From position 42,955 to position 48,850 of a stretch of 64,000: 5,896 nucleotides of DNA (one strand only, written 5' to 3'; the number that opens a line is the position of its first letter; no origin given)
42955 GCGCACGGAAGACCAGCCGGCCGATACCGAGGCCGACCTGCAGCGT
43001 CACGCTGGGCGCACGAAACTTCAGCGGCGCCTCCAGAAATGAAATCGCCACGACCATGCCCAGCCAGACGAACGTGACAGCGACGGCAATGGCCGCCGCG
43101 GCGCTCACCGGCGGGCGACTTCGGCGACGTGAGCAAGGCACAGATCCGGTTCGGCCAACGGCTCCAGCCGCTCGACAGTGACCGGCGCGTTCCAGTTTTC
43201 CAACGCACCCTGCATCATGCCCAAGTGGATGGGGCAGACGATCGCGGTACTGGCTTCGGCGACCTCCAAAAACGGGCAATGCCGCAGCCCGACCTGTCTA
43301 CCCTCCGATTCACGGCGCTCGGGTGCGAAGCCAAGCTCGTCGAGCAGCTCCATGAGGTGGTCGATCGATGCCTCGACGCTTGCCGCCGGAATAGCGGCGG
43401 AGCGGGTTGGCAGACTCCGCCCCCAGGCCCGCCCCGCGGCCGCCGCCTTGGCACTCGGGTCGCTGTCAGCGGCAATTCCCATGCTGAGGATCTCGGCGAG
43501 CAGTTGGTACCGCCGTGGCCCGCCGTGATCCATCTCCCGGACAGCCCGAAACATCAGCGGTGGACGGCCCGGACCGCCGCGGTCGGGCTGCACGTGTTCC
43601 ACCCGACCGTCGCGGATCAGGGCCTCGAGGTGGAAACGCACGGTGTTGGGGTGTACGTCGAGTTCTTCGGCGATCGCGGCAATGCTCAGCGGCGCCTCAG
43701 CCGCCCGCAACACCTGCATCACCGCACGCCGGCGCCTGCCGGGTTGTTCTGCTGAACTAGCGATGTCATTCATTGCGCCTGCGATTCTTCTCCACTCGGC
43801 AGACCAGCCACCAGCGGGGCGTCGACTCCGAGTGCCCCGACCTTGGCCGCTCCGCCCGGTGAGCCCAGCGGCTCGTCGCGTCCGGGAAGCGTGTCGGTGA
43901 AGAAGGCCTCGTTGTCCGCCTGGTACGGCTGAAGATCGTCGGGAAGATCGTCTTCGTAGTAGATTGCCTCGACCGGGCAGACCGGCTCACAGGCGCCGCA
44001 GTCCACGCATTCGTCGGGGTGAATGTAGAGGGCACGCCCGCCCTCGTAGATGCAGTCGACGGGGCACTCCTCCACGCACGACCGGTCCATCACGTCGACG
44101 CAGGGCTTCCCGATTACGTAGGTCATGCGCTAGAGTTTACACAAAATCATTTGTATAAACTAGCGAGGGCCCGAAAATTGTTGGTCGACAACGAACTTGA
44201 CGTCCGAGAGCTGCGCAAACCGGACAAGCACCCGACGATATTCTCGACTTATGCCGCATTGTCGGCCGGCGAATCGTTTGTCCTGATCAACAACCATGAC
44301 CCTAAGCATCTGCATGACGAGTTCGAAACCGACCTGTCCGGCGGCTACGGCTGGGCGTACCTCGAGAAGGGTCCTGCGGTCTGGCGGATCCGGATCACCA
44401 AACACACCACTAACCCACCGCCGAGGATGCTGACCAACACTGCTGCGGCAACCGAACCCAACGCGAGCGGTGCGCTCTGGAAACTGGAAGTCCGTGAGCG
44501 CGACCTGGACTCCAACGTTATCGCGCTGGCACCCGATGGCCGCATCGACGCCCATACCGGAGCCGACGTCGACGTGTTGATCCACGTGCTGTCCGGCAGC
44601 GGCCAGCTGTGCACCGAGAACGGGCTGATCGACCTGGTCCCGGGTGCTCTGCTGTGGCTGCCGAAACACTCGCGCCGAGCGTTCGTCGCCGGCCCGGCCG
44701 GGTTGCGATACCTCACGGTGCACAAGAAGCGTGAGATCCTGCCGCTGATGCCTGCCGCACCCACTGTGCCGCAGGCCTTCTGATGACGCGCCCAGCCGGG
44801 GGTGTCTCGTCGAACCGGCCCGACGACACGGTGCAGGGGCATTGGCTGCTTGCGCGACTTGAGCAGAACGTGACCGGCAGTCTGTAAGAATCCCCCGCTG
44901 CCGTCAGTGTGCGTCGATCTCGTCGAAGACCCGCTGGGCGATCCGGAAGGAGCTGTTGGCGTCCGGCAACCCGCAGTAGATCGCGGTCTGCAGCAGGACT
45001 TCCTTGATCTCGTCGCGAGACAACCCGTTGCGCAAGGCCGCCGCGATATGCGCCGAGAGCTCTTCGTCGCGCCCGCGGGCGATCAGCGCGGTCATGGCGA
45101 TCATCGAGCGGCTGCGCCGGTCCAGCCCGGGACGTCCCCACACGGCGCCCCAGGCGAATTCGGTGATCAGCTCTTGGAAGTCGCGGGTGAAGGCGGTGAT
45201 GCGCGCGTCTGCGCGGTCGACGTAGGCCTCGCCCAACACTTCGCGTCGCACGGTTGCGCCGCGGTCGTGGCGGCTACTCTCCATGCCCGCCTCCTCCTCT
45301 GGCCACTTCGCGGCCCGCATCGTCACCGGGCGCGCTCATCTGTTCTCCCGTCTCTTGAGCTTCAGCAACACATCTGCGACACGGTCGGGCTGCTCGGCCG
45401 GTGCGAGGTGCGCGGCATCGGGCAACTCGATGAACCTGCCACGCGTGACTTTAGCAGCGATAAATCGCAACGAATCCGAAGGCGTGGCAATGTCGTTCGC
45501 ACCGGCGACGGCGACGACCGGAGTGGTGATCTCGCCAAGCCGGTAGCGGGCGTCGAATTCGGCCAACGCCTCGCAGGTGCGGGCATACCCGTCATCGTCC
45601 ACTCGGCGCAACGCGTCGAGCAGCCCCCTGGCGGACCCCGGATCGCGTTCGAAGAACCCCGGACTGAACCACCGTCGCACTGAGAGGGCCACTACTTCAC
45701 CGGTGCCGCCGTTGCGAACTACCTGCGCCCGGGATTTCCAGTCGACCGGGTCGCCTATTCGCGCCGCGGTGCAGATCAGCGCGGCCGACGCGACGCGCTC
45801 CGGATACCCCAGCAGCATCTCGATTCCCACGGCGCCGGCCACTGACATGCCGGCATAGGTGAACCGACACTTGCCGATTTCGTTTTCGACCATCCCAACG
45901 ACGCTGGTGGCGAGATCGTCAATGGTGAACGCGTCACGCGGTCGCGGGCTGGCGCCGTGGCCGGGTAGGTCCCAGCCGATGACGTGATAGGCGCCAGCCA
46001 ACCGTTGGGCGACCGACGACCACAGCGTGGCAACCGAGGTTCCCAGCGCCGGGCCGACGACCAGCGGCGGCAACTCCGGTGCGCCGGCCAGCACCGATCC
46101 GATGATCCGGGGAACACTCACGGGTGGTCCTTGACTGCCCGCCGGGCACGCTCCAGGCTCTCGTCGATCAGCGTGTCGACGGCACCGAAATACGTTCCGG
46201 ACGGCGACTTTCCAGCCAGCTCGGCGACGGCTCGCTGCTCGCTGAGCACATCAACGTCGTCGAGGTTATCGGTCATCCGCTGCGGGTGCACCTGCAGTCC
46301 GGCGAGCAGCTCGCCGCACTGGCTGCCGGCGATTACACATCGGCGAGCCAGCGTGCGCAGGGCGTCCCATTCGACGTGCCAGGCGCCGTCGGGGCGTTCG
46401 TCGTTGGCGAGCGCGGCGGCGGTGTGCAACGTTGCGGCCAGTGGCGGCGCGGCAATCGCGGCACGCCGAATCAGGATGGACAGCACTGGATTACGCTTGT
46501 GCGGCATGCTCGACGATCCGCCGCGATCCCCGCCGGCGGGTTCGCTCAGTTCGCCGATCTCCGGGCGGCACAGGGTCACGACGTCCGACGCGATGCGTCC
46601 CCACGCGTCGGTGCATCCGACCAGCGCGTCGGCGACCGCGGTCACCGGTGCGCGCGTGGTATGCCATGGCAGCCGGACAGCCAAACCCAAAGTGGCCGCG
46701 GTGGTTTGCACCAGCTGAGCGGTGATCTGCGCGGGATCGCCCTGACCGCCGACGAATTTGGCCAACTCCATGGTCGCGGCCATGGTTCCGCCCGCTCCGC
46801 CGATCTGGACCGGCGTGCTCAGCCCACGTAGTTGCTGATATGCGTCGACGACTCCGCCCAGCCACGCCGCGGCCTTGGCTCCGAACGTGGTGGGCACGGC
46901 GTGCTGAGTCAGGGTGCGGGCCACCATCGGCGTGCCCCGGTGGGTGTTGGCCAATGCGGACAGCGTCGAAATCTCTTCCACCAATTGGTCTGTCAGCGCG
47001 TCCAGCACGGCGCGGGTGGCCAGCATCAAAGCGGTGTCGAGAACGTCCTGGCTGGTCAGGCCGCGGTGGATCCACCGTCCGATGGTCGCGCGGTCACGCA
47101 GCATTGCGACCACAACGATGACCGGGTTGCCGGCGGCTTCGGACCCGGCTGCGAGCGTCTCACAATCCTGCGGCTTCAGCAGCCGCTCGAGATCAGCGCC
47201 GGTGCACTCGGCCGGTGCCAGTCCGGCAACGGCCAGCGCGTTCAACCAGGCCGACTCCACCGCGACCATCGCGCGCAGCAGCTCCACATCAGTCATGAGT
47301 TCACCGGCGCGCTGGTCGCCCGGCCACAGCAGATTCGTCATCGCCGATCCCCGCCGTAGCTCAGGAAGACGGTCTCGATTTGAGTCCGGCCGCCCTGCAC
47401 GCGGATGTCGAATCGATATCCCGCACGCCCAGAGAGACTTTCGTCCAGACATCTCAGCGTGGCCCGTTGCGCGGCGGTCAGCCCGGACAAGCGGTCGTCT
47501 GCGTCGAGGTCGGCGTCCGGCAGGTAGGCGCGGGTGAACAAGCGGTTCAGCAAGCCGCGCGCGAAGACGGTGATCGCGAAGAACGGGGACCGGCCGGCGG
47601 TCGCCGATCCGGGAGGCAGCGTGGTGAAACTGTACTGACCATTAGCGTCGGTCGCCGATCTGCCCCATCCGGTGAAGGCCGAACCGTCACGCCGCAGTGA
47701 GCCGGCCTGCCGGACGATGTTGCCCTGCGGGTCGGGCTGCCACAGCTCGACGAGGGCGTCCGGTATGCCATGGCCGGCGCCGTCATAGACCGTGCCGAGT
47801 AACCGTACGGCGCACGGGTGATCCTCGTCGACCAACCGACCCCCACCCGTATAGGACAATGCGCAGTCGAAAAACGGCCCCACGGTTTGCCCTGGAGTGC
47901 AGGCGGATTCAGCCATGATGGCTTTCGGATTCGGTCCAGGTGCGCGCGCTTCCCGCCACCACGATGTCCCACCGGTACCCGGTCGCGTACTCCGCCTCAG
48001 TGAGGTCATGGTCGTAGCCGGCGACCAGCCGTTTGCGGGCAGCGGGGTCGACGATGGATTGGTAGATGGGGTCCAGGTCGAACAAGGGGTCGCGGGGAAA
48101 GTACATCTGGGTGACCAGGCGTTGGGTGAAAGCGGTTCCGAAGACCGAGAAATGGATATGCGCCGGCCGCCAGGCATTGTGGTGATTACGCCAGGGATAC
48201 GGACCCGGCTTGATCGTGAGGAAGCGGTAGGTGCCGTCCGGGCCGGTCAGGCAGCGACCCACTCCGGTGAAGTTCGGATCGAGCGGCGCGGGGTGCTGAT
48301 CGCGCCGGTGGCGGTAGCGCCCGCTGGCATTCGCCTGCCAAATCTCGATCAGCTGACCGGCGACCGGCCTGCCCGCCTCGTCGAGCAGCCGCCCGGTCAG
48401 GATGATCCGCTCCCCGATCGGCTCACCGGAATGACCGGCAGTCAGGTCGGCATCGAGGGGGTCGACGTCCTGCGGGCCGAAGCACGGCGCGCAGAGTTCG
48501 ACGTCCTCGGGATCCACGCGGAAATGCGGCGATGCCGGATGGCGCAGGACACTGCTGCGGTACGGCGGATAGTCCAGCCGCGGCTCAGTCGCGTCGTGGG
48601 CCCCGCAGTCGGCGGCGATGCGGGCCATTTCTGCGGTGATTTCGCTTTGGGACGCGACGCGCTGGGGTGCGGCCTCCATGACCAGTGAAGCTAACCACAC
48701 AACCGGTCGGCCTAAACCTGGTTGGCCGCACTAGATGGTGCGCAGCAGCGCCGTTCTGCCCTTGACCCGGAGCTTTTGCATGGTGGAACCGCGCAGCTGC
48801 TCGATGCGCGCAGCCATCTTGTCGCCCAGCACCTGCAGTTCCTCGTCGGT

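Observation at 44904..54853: Phthalate to protocatechuate to beta-ketoadipate catabolic island in a mycobacterial core region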

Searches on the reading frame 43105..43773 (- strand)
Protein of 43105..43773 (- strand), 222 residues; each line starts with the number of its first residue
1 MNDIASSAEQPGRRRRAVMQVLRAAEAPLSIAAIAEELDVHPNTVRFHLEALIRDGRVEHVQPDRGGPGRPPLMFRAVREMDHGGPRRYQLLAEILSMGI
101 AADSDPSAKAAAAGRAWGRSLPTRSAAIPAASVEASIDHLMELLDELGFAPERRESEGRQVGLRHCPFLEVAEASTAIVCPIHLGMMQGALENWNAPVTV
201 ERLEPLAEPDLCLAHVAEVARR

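Call 30: search_protein_families(library=pfam, proteins=[window:43105-43773:-], max_evalue=0.00001)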
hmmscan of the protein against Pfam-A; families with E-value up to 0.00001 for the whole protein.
window:43105-43773:- (222 aa): 2 families
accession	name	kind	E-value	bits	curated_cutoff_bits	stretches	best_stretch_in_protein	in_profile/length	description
PF12840.13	HTH_20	-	1.6e-09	38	27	1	15-56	6-46/51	Helix-turn-helix domain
PF08279.18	HTH_11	-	2.5e-06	27.7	25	1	14-57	1-45/55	HTH domain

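Call 58: search_protein_families(library=ncbifam, proteins=[window:43105-43773:-], max_evalue=1e-8)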
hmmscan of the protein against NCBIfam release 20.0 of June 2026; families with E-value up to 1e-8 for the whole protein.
window:43105-43773:- (222 aa): 0 families

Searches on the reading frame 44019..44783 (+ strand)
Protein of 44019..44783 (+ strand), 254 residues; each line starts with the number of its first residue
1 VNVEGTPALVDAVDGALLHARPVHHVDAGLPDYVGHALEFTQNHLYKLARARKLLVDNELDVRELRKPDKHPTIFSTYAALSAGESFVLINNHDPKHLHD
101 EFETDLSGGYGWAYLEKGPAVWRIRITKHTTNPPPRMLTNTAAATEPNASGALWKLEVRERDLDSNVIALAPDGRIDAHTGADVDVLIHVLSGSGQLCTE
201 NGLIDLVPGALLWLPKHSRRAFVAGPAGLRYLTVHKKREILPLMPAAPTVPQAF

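Call 6: search_protein_families(library=pfam, proteins=[window:44019-44783:+])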
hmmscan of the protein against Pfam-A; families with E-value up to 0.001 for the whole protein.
window:44019-44783:+ (254 aa): 1 family
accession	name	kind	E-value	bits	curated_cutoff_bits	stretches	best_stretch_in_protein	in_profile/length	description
PF10006.14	DUF2249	-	1.7e-24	85.9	29.5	1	59-128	1-70/70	Uncharacterized conserved protein (DUF2249)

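Call 58: search_protein_families(library=ncbifam, proteins=[window:44019-44783:+], max_evalue=1e-8)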
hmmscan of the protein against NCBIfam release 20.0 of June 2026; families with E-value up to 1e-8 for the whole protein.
window:44019-44783:+ (254 aa): 0 families

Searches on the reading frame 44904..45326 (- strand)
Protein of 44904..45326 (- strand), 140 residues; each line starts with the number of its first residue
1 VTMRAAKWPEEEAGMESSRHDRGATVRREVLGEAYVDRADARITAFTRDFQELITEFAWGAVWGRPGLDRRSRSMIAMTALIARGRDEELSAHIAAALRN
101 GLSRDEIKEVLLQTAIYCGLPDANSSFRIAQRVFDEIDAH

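Call 6: search_protein_families(library=pfam, proteins=[window:44904-45326:-])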
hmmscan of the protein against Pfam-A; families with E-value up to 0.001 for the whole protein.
window:44904-45326:- (140 aa): 1 family
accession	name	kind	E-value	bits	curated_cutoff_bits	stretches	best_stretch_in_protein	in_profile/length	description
PF02627.25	CMD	-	4.7e-25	87.8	23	1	49-131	2-83/84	Carboxymuconolactone decarboxylase family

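Call 58: search_protein_families(library=ncbifam, proteins=[window:44904-45326:-], max_evalue=1e-8)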
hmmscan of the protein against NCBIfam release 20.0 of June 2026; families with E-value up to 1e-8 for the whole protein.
window:44904-45326:- (140 aa): 3 families
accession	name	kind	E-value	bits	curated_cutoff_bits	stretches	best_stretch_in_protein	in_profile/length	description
NF051488.1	bifunc_PcaDC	exception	2.5e-58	198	390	1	16-136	255-375/375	bifunctional 3-oxoadipate enol-lactonase/4-carboxymuconolactone decarboxylase PcaDC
TIGR02425.1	decarb_PcaC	equivalog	8.4e-48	161.6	155.7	1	17-137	2-122/123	4-carboxymuconolactone decarboxylase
NF051487.1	bifunc_PcaCD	exception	4.9e-41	141.2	430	1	20-137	6-127/413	bifunctional 4-carboxymuconolactone decarboxylase/3-oxoadipate enol-lactonase PcaCD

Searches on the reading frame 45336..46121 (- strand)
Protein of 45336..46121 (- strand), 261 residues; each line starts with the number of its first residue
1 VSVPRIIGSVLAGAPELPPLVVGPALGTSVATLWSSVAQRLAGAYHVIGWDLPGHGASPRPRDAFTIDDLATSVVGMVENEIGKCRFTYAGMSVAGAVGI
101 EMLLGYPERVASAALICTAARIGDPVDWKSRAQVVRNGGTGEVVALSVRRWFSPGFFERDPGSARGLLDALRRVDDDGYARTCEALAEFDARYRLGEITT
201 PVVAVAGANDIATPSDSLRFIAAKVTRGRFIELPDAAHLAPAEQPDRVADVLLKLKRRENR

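Call 6: search_protein_families(library=pfam, proteins=[window:45336-46121:-])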
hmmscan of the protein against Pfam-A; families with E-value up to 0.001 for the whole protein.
window:45336-46121:- (261 aa): 3 families
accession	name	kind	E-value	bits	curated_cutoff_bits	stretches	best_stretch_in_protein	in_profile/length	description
PF00561.26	Abhydrolase_1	-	1.2e-19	71.4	25.8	1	18-133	1-114/245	alpha/beta hydrolase fold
PF12697.13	Abhydrolase_6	-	3.8e-15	57.6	26.3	1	26-251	7-217/217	Alpha/beta hydrolase family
PF12146.15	Hydrolase_4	-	1.9e-08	34.4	27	1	36-239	22-233/239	Serine aminopeptidase, S33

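Call 58: search_protein_families(library=ncbifam, proteins=[window:45336-46121:-], max_evalue=1e-8)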
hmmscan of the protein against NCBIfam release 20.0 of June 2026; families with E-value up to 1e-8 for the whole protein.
window:45336-46121:- (261 aa): 9 families
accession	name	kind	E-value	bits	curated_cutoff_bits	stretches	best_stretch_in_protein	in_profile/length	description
NF051488.1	bifunc_PcaDC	exception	1.8e-79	267.6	390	1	11-255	6-249/375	bifunctional 3-oxoadipate enol-lactonase/4-carboxymuconolactone decarboxylase PcaDC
TIGR02427.1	protocat_pcaD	equivalog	1.1e-60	205.1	255.85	1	16-253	12-247/251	3-oxoadipate enol-lactonase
NF051487.1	bifunc_PcaCD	exception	9e-40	137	430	1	19-253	174-408/413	bifunctional 4-carboxymuconolactone decarboxylase/3-oxoadipate enol-lactonase PcaCD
NF011457.0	PRK14875.1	equivalog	7.8e-14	51.4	307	1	32-126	146-238/372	acetoin dehydrogenase dihydrolipoyllysine-residue acetyltransferase subunit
TIGR01738.1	bioH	equivalog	1.1e-13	51.4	206.95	0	31-130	17-110/245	pimeloyl-ACP methyl ester esterase BioH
TIGR03611.1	RutD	equivalog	4.3e-13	49.2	238.5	0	19-122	15-117/258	pyrimidine utilization protein D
NF050089.1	i_nPHAscl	equivalog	7.2e-12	45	300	1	32-129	32-128/288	intracellular short-chain-length polyhydroxyalkanoate depolymerase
TIGR02240.1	PHA_depoly_arom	equivalog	1.2e-10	41.3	250.6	1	8-260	16-267/276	poly(3-hydroxyalkanoate) depolymerase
TIGR03056.1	bchO_mg_che_rel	equivalog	6.6e-10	38.5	172.55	0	194-255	215-276/278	alpha/beta fold hydrolase BchO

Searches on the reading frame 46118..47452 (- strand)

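Call 6: search_protein_families(library=pfam, proteins=[window:46118-47452:-])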
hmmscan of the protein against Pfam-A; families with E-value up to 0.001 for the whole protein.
window:46118-47452:- (444 aa): 1 family
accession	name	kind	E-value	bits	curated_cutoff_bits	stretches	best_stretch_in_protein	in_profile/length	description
PF00206.25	Lyase_1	-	2.9e-28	99.6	27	1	113-332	89-307/312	Lyase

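Call 58: search_protein_families(library=ncbifam, proteins=[window:46118-47452:-], max_evalue=1e-8)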
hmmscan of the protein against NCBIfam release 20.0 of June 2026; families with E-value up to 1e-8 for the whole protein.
window:46118-47452:- (444 aa): 9 families
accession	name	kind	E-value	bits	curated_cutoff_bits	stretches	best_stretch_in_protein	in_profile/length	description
TIGR02426.1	protocat_pcaB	equivalog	2.6e-97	325.8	355.75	1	45-386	7-338/338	3-carboxy-cis,cis-muconate cycloisomerase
NF052556.1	NtrsucLyaStm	equivalog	1.6e-84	284.4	650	1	53-405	31-391/466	nitrosuccinate lyase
NF006554.0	PRK09053.1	equivalog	5.3e-72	243.1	595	1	46-404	15-369/453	3-carboxy-cis,cis-muconate cycloisomerase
NF006500.1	PRK08937.2-4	subfamily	8.8e-53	179.7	626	1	54-415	24-379/448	adenylosuccinate lyase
NF052536.2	CoM_syn_XcbD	exception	3.1e-48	164.6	600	1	41-404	12-367/443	3-sulfopropionylcysteine synthase XcbD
TIGR00928.1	purB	equivalog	1.7e-40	139.2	326.2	1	54-412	15-367/436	adenylosuccinate lyase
NF004631.0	PRK05975.1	equivalog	3.2e-36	125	371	1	45-369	16-328/352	3-carboxy-cis,cis-muconate cycloisomerase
NF006764.0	PRK09285.1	equivalog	7.6e-19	67.4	446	1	114-323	96-305/456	adenylosuccinate lyase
NF052535.1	CoM_syn_XcbC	exception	1.4e-09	37.3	575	0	50-404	27-368/495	2-phosphosulfolactate phosphatase XcbC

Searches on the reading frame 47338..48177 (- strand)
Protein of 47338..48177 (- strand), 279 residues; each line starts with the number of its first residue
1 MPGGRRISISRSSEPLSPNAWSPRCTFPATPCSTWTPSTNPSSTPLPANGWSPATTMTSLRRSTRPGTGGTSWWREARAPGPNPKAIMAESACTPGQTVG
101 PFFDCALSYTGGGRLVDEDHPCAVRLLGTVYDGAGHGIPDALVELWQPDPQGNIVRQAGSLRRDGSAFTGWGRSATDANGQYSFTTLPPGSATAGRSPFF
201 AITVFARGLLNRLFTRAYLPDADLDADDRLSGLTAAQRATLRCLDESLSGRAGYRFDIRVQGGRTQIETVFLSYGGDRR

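Call 6: search_protein_families(library=pfam, proteins=[window:47338-48177:-])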
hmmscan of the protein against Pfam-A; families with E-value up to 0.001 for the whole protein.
window:47338-48177:- (279 aa): 2 families
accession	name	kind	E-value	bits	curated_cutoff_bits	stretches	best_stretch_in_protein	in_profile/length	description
PF00775.27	Dioxygenase_C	-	1.8e-10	41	27.3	1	117-191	21-95/182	Dioxygenase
PF13620.12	CarboxypepD_reg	-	0.00015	22.5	32.3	1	126-193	2-51/82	Carboxypeptidase regulatory-like domain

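Call 8: search_protein_families(library=ncbifam, proteins=[window:47338-48177:-], max_evalue=0.00001)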
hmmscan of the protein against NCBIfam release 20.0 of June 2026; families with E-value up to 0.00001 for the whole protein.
window:47338-48177:- (279 aa): 3 families
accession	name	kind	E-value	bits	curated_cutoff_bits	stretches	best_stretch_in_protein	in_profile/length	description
TIGR02423.1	protocat_alph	equivalog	1.2e-45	155.8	126.25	1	94-273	1-192/193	protocatechuate 3,4-dioxygenase subunit alpha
TIGR02422.1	protocat_beta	equivalog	6.5e-15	55.4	296.4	1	124-265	61-215/220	protocatechuate 3,4-dioxygenase subunit beta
TIGR02439.1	catechol_proteo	equivalog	7.9e-06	25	392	0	92-189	93-190/285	catechol 1,2-dioxygenase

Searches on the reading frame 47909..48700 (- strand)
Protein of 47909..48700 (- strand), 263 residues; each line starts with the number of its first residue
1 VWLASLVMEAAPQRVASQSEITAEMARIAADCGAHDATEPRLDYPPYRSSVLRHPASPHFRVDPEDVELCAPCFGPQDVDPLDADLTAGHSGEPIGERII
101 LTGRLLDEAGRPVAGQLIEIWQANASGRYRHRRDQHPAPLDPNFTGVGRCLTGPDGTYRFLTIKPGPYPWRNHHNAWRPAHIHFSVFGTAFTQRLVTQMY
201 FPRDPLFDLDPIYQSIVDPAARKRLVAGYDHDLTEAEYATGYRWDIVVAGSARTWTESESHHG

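Call 6: search_protein_families(library=pfam, proteins=[window:47909-48700:-])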
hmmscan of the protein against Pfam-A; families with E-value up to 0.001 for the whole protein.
window:47909-48700:- (263 aa): 2 families
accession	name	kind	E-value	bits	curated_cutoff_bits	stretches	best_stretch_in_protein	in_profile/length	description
PF00775.27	Dioxygenase_C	-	4.6e-54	183.1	27.3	1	72-249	4-181/182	Dioxygenase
PF12391.13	PCDO_beta_N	-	1.2e-06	28.6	24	1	40-58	9-27/34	Protocatechuate 3,4-dioxygenase beta subunit N terminal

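Call 8: search_protein_families(library=ncbifam, proteins=[window:47909-48700:-], max_evalue=0.00001)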
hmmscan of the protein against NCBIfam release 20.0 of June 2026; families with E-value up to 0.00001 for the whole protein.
window:47909-48700:- (263 aa): 5 families
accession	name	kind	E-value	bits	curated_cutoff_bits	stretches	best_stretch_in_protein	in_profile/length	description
TIGR02422.1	protocat_beta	equivalog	6.2e-105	349.7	296.4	1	40-257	2-219/220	protocatechuate 3,4-dioxygenase subunit beta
TIGR02423.1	protocat_alph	equivalog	2.6e-28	99.2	126.25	1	96-253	37-187/193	protocatechuate 3,4-dioxygenase subunit alpha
TIGR02465.1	chlorocat_1_2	equivalog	2.3e-15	56.5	359.25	1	97-210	97-215/246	chlorocatechol 1,2-dioxygenase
TIGR02439.1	catechol_proteo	equivalog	1.3e-12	47.3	392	1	93-208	123-243/285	catechol 1,2-dioxygenase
TIGR02438.1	catachol_actin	equivalog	1.4e-11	44.1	404.4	1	95-209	129-248/281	catechol 1,2-dioxygenase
